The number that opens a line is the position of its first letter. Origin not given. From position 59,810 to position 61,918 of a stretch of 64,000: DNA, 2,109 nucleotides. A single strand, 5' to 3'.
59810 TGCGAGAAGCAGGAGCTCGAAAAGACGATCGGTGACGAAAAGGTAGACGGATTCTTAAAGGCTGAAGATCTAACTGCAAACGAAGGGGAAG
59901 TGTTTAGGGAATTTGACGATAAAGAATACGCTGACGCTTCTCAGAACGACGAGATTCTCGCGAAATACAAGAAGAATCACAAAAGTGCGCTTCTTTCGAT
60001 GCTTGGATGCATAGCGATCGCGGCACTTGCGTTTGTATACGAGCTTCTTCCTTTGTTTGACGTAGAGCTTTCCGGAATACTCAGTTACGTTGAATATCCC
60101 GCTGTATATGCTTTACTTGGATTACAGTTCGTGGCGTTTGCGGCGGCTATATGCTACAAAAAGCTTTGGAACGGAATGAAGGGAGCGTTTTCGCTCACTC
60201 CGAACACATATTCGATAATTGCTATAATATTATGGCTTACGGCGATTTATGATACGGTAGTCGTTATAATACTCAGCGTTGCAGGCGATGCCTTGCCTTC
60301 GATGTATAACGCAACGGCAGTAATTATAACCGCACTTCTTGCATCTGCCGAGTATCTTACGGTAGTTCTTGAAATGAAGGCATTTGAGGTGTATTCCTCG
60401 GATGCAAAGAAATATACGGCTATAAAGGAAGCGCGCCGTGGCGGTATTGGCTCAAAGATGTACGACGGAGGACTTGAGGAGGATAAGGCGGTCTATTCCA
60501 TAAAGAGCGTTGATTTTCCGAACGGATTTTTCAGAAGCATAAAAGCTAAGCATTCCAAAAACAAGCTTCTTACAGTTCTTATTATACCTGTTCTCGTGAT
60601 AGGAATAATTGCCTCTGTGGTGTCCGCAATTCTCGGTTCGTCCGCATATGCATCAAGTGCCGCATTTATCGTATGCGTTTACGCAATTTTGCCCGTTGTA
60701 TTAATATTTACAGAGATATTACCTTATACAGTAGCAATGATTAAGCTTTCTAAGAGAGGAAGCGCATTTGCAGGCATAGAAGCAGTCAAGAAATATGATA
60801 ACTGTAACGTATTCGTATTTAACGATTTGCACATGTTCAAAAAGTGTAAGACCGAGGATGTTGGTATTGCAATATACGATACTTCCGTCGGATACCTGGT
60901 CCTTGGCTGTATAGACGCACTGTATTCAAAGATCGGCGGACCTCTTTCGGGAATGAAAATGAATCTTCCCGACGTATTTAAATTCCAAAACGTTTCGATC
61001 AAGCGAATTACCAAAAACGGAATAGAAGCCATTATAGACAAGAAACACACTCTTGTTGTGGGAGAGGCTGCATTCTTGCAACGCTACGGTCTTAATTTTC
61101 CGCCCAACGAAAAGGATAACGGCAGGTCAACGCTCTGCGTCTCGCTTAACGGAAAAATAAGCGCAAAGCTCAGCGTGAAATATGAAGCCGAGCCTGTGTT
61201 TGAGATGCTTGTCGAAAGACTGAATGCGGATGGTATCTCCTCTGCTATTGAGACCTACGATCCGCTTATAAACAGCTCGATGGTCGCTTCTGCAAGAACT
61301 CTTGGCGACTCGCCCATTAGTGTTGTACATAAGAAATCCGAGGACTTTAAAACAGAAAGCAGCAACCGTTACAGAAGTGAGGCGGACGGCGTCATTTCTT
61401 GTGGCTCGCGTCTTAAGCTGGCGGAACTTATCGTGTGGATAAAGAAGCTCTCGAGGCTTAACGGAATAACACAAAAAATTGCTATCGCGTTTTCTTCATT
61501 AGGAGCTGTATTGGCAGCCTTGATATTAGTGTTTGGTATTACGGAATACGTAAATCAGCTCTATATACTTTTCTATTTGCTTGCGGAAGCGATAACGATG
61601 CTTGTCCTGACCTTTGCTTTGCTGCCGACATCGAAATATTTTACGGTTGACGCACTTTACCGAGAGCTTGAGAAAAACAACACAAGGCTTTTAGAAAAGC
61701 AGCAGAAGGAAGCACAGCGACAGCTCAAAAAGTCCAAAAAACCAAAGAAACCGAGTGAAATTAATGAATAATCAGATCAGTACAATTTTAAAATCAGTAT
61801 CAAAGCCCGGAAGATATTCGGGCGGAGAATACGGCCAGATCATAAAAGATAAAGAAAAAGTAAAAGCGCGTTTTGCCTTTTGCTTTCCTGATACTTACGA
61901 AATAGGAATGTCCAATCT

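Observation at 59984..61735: Membrane protein that reads like a P-type ATPase with every catalytic motif erased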

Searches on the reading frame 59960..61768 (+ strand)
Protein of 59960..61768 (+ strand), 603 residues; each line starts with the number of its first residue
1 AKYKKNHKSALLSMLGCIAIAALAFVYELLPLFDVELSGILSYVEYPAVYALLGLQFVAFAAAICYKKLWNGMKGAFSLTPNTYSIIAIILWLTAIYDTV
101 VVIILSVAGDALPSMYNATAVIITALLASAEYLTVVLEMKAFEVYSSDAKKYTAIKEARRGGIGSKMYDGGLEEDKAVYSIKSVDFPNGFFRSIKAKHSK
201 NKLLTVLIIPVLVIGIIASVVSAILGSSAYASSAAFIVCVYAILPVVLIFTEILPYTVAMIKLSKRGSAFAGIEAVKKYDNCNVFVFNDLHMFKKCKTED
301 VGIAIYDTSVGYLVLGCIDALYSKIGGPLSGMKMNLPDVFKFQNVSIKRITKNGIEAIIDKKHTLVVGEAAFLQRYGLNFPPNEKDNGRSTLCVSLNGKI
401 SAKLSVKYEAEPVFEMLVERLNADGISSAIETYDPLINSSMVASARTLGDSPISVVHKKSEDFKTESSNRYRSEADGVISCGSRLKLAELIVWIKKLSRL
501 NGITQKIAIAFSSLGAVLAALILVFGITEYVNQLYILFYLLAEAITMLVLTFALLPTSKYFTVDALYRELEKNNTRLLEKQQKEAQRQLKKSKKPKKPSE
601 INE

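Call 3: search_protein_families(library=pfam, proteins=[window:59960-61768:+], max_evalue=10)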
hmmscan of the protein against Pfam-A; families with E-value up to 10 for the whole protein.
window:59960-61768:+ (603 aa): 3 families
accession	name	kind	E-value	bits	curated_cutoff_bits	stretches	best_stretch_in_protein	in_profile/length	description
PF01595.25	CNNM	-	0.0002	21.5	28.4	1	195-261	44-111/181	Cyclin M transmembrane N-terminal domain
PF11667.14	DUF3267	-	0.0099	16.7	27.1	1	189-243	35-91/108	Putative zincin peptidase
PF09716.15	ETRAMP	-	4.8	7.7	29.1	0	545-593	3-52/81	Malarial early transcribed membrane protein (ETRAMP)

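Call 4: search_protein_families(library=ncbifam, proteins=[window:59960-61768:+], max_evalue=10)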
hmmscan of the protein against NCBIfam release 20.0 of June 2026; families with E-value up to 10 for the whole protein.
window:59960-61768:+ (603 aa): 2 families
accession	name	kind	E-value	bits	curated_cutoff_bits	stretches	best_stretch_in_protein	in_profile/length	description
NF008604.1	PRK11573.1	equivalog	0.0019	17.2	475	1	200-261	59-119/428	hypothetical protein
NF040599.1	LdtF_DpaA_YafK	equivalog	0.067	12.3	365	1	102-185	14-101/242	peptidoglycan meso-diaminopimelic acid protein amidase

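Call 5: search_solved_structures(query=window:59960-61768:+, max_evalue=10, show_alignments=3)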
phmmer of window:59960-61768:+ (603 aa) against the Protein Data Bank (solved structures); distinct sequences matched with E-value up to 10: 3.
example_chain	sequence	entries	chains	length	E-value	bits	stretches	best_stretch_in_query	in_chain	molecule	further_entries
3sky_A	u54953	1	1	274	0.064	15.1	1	348-472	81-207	Copper-exporting P-type ATPase B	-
3skx_A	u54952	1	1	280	0.066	15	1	348-472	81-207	Copper-exporting P-type ATPase B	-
6gcs_X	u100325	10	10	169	1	11.1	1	25-90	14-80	NUXM SUBUNIT | Subunit NUXM of NADH:Ubiquinone Oxidoreductase (Complex I) | NADH-ubiquinone oxidoreductase complex I, 21 kDa subunit-domain-containing protein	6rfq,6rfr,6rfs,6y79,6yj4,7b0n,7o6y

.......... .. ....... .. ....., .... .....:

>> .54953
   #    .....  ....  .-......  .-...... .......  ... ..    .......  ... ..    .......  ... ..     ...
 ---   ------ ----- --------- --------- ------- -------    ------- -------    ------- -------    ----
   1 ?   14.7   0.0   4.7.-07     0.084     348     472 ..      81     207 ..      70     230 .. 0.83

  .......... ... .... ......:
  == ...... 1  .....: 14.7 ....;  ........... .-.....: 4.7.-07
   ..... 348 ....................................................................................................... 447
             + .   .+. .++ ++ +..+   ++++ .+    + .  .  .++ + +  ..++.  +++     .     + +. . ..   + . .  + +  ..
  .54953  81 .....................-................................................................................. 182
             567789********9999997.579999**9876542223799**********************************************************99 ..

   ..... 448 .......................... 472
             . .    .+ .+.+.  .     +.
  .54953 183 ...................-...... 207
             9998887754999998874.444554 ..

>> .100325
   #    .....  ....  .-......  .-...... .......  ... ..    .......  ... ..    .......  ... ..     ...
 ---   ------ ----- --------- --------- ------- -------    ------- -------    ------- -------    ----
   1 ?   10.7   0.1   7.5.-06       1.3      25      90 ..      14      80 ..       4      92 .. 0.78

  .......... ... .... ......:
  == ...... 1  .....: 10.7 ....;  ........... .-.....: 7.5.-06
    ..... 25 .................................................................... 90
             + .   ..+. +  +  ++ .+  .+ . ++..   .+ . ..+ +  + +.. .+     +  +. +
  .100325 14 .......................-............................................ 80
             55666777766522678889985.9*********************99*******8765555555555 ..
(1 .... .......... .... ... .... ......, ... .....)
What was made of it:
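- Checked: The single sequence gives only E=0.06 to the CopB P/N domain (call 5).
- The single-sequence PDB search gives only E=0.06 (call 5).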

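Call 6: find_homologous_proteins(query=window:59960-61768:+, max_evalue=0.001)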
Query window:59960-61768:+ (603 aa): 92 proteins with E <= 0.001 among 8000 candidates.
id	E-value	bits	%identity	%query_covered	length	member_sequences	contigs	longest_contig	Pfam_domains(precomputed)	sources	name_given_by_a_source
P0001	0.0e+0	1294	100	100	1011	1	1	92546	-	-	-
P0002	0.0e+0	1275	99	100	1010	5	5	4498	-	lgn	-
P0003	0.0e+0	1152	88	99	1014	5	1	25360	-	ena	-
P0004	0.0e+0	1140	88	100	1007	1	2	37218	-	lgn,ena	-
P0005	0.0e+0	1140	87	100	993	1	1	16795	-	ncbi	-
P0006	0.0e+0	1129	86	100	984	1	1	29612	-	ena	-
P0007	0.0e+0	1061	79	100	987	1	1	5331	-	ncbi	-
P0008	0.0e+0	1058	78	100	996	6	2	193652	-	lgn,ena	-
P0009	0.0e+0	1057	79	100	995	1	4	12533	-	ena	-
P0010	4.0e-245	833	89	71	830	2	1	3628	-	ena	-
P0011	8.9e-241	818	59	99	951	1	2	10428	-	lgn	-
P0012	1.7e-234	798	59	98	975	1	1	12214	-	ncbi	-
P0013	3.5e-233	793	60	96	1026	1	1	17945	-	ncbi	-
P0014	2.1e-230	784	59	96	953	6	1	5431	-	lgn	-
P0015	3.5e-228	777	60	95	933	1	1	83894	-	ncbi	-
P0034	9.8e-212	723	55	96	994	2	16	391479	-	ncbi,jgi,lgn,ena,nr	ncbi:MAG: hypothetical protein E7653_00500 [Ruminococcaceae bacterium]|nr:hypothetical protein [Osci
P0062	1.9e-137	477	39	96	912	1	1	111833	-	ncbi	-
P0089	4.8e-20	90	23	77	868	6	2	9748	-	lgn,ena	-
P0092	2.5e-6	45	22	66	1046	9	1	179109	-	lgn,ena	-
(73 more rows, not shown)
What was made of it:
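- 58736..61771 (+): Whole gene X, 1011 aa: acidic disordered N-terminal region plus a P1B-ATPase-like membrane core. 92 close homologues (call 6).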

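Call 8: search_solved_structures(query=A1, max_evalue=1, show_alignments=3)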
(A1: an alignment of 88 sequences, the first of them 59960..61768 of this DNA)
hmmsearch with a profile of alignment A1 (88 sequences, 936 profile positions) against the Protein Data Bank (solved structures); distinct sequences matched with E-value up to 1: 45.
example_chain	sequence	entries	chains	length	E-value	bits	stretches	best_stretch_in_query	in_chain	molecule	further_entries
3rfu_A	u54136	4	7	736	3.1e-10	42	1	551-793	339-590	Copper efflux ATPase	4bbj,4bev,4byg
7si3_A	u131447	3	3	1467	5.6e-05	24.6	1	711-796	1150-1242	P-type Cu(+) transporter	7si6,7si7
7qbz_A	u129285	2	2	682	0.00011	23.7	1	544-742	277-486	Cadmium translocating P-type ATPase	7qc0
3sky_A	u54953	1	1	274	0.00039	21.8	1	695-817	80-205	Copper-exporting P-type ATPase B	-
3skx_A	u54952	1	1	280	0.00041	21.7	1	695-817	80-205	Copper-exporting P-type ATPase B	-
9vvo_A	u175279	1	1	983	0.0015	19.9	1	551-633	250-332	Sodium/potassium-transporting ATPase subunit alpha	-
6jxk_A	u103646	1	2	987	0.0015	19.9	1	551-633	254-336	Potassium-transporting ATPase alpha chain 1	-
7efl_A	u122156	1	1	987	0.0015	19.9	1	551-633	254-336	Sodium/potassium-transporting ATPase subunit alpha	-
6jxh_A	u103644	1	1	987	0.0015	19.9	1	551-633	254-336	Potassium-transporting ATPase alpha chain 1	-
6jxi_A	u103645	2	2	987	0.0015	19.9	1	551-633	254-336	Potassium-transporting ATPase alpha chain 1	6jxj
8wa5_A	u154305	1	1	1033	0.0015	19.9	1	551-633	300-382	Sodium/potassium-transporting ATPase subunit alpha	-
8ijv_A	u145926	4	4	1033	0.0015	19.9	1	551-633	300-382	Sodium/potassium-transporting ATPase subunit alpha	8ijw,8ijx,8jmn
5ylu_A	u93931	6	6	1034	0.0015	19.9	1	551-633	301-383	Potassium-transporting ATPase alpha chain 1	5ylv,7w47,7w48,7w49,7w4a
2xzb_A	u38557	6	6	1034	0.0015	19.9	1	551-633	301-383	POTASSIUM-TRANSPORTING ATPASE ALPHA CHAIN 1 | Potassium-transporting ATPase alpha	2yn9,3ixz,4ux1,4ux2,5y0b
7efn_A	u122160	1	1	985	0.0023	19.2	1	551-633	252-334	Sodium/potassium-transporting ATPase subunit alpha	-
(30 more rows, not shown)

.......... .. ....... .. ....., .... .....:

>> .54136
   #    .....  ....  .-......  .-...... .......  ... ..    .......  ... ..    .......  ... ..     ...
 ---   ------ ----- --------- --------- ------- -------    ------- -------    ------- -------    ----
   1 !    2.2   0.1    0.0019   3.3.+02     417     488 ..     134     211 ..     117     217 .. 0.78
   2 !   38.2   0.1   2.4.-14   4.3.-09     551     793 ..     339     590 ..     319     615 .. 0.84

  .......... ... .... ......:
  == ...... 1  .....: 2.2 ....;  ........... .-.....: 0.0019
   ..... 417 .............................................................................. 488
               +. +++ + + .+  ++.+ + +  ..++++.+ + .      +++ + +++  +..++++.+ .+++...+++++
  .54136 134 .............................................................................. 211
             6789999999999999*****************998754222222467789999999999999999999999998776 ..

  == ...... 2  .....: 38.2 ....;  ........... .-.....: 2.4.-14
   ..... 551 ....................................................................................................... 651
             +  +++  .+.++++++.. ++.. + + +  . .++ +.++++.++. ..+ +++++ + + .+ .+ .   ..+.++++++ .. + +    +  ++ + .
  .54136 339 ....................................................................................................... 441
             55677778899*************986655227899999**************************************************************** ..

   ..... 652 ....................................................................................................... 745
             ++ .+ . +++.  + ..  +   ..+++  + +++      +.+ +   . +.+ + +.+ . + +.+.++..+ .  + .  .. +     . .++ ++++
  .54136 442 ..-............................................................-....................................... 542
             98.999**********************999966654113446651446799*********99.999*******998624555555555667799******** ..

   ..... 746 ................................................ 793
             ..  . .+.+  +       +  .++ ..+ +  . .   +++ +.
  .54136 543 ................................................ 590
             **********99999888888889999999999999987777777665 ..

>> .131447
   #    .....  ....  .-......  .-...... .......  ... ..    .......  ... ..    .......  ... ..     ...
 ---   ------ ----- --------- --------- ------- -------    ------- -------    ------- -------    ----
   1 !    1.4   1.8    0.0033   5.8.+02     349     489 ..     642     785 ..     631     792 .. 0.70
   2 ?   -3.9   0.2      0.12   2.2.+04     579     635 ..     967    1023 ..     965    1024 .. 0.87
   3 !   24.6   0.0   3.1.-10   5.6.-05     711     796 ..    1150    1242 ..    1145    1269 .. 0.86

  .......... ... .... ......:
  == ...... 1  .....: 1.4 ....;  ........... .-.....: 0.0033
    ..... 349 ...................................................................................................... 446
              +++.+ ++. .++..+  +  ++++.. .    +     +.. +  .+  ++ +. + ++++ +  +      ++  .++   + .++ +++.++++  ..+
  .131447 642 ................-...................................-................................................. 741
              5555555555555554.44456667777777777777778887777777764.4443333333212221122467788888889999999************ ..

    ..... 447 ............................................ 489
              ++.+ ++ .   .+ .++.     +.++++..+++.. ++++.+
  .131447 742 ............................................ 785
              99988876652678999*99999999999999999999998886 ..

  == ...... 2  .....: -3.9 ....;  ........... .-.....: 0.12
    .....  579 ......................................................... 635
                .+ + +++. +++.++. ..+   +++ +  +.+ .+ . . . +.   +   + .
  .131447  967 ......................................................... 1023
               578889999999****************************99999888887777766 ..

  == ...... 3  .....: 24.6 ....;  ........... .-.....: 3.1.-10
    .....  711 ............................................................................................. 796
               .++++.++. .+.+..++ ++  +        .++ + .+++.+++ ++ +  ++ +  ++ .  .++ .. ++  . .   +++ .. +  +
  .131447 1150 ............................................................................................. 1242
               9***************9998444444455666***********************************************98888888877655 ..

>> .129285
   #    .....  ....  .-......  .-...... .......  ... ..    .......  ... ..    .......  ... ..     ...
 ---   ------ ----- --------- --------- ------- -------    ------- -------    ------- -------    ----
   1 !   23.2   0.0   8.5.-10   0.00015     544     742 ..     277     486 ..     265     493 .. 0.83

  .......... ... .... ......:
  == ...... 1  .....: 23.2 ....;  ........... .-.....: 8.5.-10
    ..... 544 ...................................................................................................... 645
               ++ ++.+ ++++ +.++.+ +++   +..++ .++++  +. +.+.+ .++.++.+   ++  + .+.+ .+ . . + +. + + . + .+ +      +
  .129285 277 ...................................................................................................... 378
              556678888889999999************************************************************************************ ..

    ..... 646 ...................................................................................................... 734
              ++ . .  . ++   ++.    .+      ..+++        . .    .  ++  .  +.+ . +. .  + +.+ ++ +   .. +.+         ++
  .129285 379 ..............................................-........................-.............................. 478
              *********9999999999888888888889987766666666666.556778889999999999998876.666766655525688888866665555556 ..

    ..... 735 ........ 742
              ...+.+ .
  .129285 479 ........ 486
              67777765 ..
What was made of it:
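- Checked: The 88-sequence family profile hits LpCopA 3rfu at E=3.1e-10, and also ATP7B, CadA and CopB (call 8).
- Family profile against LpCopA gives E=3.1e-10 (call 8). The P1B adenine-binding His, Glu and first Gly are replaced (call 8). The profile search gives E=3e-10, and the hits with E below 0.1 are all P-type ATPases (call 8).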

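Call 15: find_encoding_contigs(protein=P0034, flank=6000, max_places=3)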
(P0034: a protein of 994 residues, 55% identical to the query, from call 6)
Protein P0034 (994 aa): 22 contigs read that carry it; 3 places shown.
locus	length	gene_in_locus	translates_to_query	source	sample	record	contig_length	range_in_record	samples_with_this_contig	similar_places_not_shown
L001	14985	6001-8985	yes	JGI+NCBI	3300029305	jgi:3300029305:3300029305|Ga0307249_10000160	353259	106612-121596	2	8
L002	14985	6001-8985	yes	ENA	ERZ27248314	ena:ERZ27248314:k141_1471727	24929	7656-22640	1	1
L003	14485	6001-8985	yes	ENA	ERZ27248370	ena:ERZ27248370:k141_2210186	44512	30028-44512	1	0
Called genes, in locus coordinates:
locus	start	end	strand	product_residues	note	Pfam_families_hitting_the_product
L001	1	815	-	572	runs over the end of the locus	PF00664:ABC_membrane, PF00005:ABC_tran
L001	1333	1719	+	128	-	-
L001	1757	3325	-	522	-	PF01943:Polysacc_synt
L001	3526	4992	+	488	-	PF00478:IMPDH, PF01645:Glu_synthase (faint), PF00571:CBS, PF01070:FMN_dh (weak), PF03060:NMO (weak)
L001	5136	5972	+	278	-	PF08032:SpoU_sub_bind, PF00588:SpoU_methylase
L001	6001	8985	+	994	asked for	-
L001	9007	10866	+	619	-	PF19864:Radical_SAM_N2, PF04055:Radical_SAM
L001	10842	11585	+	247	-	PF10105:DUF2344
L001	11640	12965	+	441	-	-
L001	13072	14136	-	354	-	PF03054:tRNA_Me_trans, PF20259:tRNA_Me_trans_M, PF20258:tRNA_Me_trans_C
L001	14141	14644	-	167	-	PF00588:SpoU_methylase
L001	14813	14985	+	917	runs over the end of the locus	PF07517:SecA_DEAD, PF00270:DEAD (weak), PF01043:SecA_PP_bind, PF21090:P-loop_SecA, PF07516:SecA_SW, PF02810:SEC-C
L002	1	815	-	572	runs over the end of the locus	PF00664:ABC_membrane, PF00005:ABC_tran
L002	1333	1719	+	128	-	-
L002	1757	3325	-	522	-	PF01943:Polysacc_synt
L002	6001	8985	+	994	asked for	-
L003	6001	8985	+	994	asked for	-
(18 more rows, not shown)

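Call 16: find_encoding_contigs(protein=P0062, flank=6000, max_places=2)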
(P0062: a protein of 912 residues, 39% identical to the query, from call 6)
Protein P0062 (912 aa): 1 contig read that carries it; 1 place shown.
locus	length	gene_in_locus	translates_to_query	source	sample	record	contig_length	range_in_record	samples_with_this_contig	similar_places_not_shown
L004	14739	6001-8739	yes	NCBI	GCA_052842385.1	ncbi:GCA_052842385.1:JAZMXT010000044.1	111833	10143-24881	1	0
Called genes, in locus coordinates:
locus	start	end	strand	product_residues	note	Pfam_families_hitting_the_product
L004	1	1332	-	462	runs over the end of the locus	PF18073:Zn_ribbon_LapB, PF13481:AAA_25, PF03796:DnaB_C, PF06745:ATPase, PF23442:DUF7125, PF00004:AAA, PF13401:AAA_22 (weak), PF13541:ChlI, +1 more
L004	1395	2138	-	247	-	PF01520:Amidase_3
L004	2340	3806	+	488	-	PF00478:IMPDH, PF00571:CBS, PF01070:FMN_dh (weak), PF03060:NMO (weak)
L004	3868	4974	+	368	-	PF00248:Aldo_ket_red, PF13183:Fer4_8 (weak), PF13187:Fer4_9, PF13534:Fer4_17 (weak)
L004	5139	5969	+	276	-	PF08032:SpoU_sub_bind, PF00588:SpoU_methylase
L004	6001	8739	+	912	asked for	-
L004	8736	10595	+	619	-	PF19864:Radical_SAM_N2, PF04055:Radical_SAM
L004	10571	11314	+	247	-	PF10105:DUF2344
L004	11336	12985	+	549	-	PF00370:FGGY_N, PF02782:FGGY_C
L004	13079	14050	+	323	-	PF01820:Dala_Dala_lig_N, PF01071:GARS_A, PF02655:ATP-grasp_3, PF02786:CPSase_L_D2 (weak), PF08443:RimK (weak), PF02222:ATP-grasp, PF07478:Dala_Dala_lig_C, PF13535:ATP-grasp_4 (weak), +1 more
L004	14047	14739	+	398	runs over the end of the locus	PF01168:Ala_racemase_N, PF00842:Ala_racemase_C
